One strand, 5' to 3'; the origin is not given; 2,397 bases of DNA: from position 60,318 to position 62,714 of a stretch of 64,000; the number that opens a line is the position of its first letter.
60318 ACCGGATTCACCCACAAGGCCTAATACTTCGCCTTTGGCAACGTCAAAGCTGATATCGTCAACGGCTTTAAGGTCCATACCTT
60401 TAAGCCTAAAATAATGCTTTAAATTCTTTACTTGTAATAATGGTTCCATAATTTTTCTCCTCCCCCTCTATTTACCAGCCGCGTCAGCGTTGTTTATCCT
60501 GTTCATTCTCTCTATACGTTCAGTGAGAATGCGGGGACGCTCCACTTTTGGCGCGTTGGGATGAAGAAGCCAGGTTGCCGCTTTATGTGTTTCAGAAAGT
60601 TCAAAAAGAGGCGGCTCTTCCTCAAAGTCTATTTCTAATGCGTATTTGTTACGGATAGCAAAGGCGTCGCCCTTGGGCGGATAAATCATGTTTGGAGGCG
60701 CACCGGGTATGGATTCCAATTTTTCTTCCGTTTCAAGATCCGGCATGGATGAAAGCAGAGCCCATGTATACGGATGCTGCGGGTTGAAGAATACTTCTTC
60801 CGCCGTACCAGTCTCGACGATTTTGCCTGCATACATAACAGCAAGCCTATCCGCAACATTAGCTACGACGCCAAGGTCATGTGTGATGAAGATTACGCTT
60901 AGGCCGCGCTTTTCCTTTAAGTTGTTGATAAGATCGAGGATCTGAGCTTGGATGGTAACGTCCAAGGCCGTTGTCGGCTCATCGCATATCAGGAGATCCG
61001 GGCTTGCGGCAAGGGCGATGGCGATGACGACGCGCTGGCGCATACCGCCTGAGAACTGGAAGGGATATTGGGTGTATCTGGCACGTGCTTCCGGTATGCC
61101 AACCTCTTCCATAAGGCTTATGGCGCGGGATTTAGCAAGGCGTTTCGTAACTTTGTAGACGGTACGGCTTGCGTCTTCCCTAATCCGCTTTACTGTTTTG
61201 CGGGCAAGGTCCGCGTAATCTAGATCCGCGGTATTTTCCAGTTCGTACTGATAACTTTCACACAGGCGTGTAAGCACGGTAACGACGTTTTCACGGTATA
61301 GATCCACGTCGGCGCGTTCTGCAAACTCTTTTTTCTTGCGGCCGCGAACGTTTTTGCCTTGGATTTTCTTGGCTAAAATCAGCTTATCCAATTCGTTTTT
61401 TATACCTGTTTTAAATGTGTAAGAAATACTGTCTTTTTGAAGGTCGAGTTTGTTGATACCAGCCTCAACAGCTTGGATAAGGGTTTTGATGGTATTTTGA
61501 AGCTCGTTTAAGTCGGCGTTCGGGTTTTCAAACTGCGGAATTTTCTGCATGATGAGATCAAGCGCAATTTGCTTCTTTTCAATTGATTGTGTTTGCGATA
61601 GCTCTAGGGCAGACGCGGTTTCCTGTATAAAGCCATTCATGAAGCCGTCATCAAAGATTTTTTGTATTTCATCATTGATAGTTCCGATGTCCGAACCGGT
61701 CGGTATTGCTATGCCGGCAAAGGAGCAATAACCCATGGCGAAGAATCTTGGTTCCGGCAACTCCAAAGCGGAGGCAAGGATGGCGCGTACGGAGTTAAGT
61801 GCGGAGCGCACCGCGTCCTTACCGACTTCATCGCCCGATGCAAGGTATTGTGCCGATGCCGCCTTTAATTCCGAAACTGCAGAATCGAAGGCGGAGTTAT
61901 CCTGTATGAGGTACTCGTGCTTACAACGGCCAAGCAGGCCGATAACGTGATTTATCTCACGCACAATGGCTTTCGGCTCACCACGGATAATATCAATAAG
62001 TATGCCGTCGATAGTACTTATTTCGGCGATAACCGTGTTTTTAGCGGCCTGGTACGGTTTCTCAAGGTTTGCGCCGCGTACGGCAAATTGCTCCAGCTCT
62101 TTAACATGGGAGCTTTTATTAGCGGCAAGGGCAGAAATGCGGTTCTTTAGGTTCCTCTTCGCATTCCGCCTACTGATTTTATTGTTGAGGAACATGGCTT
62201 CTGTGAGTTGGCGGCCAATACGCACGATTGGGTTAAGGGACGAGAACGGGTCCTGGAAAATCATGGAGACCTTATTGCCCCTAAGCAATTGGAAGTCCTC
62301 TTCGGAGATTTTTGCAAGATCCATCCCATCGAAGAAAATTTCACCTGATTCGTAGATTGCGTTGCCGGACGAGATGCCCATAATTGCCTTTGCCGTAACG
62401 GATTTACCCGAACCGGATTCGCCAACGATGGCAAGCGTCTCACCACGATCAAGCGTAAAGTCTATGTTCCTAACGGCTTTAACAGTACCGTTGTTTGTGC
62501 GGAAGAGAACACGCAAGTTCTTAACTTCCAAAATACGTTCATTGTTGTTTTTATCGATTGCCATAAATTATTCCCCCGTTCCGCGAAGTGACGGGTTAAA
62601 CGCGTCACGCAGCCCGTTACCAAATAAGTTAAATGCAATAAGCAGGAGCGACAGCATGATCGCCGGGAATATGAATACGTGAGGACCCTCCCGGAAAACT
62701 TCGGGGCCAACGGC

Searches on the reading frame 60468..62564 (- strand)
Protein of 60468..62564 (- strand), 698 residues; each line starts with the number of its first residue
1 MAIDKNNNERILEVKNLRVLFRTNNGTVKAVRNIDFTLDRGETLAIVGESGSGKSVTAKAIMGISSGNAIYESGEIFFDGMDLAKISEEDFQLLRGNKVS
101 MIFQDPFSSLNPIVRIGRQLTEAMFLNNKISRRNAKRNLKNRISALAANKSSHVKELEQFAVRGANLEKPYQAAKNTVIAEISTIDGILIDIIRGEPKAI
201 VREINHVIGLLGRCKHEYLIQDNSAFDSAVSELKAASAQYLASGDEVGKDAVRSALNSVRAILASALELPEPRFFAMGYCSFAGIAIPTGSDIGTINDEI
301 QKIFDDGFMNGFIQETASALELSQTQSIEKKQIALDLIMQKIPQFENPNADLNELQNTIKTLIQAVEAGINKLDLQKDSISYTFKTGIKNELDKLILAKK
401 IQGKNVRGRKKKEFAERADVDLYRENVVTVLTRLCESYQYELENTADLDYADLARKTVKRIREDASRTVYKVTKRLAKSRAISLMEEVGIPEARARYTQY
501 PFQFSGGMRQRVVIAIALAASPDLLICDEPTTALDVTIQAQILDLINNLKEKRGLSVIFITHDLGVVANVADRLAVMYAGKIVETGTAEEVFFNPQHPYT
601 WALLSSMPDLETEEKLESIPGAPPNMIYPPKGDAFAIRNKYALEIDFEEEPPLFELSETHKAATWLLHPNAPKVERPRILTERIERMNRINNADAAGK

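Call 41: find_encoding_contigs(protein=window:60468-62564:-, flank=10000, max_places=3)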
Protein window:60468-62564:- (698 aa): 2 contigs read that carry it; 2 places shown.
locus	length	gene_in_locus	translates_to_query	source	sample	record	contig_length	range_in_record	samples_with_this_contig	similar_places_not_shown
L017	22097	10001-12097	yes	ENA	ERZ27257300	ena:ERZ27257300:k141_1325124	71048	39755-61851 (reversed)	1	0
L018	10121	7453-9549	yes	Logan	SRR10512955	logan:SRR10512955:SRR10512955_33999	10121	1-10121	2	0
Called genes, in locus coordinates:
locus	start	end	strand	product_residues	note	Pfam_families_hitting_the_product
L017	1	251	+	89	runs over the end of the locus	-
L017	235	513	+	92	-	PF13711:DUF4160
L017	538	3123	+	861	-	PF19364:DUF5940, PF02504:FA_synthesis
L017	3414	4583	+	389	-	PF01053:Cys_Met_Meta_PP (weak), PF00155:Aminotran_1_2, PF01212:Beta_elim_lyase (weak), PF01041:DegT_DnrJ_EryC1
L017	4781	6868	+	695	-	PF00496:SBP_bac_5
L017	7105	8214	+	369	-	PF00528:BPD_transp_1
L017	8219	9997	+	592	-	PF12911:OppC_N, PF00528:BPD_transp_1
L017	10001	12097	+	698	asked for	PF00005:ABC_tran, PF02463:SMC_N (faint), PF13304:AAA_21, PF00005:ABC_tran, PF08352:oligo_HPY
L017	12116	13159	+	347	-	PF00005:ABC_tran, PF08352:oligo_HPY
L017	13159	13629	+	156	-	-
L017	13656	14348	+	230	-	-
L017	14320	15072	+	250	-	PF01479:S4, PF00849:PseudoU_synth_2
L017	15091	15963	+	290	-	PF09518:RE_HindIII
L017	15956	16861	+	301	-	PF01555:N6_N4_Mtase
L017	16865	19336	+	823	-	PF00343:Phosphorylase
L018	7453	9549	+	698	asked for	PF00005:ABC_tran, PF02463:SMC_N (faint), PF13304:AAA_21, PF00005:ABC_tran, PF08352:oligo_HPY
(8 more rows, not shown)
